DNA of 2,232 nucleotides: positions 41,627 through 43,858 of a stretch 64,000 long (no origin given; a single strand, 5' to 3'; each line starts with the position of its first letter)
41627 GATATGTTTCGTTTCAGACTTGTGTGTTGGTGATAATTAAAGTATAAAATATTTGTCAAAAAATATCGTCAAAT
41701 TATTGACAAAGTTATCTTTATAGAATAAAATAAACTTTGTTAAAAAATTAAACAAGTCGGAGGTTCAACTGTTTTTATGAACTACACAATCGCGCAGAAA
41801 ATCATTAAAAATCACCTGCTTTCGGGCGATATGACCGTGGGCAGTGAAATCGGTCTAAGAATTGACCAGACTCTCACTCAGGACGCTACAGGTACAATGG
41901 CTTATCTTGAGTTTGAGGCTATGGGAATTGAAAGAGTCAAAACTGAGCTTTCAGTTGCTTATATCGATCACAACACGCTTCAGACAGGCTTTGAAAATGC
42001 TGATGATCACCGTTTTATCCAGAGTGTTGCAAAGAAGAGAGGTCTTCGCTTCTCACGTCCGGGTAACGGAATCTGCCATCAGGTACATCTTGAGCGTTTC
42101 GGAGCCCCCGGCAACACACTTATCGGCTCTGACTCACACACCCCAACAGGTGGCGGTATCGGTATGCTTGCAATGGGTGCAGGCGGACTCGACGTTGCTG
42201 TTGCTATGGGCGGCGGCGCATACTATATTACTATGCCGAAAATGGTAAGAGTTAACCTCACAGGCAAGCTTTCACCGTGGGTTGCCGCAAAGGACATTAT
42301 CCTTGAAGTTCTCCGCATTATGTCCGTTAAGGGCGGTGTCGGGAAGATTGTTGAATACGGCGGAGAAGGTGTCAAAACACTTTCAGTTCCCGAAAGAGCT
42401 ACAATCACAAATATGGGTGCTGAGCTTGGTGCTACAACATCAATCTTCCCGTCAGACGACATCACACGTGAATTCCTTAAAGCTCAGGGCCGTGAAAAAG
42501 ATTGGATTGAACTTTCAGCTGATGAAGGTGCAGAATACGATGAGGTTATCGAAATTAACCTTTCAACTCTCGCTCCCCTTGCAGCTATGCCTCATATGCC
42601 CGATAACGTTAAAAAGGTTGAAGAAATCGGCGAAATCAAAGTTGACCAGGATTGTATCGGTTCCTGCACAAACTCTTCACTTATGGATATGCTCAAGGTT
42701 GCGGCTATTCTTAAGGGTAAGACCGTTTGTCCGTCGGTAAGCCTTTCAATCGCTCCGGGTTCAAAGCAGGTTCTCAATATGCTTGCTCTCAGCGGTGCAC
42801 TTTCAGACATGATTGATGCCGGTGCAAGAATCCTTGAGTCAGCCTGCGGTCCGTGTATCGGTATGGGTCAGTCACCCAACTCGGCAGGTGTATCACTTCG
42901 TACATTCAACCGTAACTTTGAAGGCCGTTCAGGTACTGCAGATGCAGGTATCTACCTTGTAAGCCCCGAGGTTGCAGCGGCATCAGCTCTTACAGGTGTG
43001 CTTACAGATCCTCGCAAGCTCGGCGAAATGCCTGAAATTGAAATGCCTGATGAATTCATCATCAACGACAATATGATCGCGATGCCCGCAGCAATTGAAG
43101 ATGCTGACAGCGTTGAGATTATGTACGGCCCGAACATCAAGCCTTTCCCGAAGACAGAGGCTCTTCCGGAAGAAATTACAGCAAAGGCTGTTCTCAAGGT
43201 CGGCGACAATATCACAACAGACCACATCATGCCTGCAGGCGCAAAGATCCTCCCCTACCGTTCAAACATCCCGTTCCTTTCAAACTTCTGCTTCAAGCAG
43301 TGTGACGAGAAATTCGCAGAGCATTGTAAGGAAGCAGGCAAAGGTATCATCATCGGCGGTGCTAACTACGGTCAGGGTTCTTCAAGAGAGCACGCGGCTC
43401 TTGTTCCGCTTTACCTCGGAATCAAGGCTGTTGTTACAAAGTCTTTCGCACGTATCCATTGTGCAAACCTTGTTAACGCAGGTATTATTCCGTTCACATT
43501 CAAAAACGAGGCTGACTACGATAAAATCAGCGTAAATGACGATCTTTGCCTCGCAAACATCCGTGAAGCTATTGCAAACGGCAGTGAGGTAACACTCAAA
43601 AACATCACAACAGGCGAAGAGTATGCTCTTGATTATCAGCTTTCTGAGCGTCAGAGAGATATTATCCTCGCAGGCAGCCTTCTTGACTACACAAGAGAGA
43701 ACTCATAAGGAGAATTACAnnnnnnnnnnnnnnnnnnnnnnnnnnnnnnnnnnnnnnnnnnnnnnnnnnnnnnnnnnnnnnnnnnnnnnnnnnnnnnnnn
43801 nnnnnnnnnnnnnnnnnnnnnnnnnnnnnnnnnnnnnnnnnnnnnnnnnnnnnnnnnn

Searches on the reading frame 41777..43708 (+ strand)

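Call 67: search_protein_families(library=pfam, proteins=[window:41777-43708:+], max_evalue=0.00001)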
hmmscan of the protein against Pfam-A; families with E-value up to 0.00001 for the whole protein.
window:41777-43708:+ (643 aa): 2 families
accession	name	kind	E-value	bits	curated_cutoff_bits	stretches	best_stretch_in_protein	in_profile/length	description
PF00330.25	Aconitase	-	2.3e-110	370.1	28.7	2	8-283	2-305/463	Aconitase family (aconitate hydratase)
PF00694.25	Aconitase_C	-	7.2e-22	78.6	22.8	1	518-578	70-131/131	Aconitase C-terminal domain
